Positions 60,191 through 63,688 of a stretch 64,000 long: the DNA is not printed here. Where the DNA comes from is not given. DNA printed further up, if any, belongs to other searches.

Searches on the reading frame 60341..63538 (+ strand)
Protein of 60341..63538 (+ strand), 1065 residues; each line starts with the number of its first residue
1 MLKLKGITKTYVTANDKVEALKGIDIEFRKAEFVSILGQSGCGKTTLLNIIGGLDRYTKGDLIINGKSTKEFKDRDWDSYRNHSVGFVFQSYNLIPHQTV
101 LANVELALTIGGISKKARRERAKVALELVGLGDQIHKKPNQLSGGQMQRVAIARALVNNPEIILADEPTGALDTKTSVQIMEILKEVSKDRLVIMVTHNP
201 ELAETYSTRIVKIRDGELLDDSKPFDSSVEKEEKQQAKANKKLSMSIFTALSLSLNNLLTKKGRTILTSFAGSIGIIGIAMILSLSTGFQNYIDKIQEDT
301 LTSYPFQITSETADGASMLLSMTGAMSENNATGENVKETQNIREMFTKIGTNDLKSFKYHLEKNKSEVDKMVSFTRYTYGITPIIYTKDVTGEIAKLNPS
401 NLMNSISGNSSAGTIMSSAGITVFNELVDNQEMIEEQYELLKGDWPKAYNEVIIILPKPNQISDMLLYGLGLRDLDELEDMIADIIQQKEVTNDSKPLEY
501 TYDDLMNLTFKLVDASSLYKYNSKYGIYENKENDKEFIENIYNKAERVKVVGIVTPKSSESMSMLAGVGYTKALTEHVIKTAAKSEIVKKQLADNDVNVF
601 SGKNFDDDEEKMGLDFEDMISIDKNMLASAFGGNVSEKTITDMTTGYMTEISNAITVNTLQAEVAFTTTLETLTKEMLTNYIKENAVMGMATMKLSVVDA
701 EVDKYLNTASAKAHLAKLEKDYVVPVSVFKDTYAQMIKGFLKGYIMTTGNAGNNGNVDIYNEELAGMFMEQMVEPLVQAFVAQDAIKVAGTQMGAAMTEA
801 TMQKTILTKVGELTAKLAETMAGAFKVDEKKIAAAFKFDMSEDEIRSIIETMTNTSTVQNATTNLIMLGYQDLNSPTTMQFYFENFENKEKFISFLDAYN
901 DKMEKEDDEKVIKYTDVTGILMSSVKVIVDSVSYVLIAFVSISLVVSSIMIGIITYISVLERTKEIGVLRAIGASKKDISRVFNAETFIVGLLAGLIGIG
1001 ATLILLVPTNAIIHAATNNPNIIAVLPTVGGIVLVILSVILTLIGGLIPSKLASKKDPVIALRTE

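Call 19: search_protein_families(library=pfam, proteins=[window:60341-63538:+], max_evalue=0.001)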
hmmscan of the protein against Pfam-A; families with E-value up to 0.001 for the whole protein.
window:60341-63538:+ (1065 aa): 5 families
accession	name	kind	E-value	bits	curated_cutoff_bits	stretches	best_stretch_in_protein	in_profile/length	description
PF00005.33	ABC_tran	-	8.9e-34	117.5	25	1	21-169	1-136/137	ABC transporter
PF02687.27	FtsX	-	3.5e-18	66.2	25.5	1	938-1058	2-120/120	FtsX-like permease C-terminal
PF02463.25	SMC_N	-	3e-05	24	40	1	26-211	20-209/220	RecF/RecN/SMC N terminal domain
PF13304.12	AAA_21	-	9.6e-05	23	27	0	148-202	243-302/304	AAA domain, putative AbiEii toxin, Type IV TA system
PF03739.19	LptF_LptG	-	0.00098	18.7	27.9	1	924-997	40-112/353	Lipopolysaccharide export system permease LptF/LptG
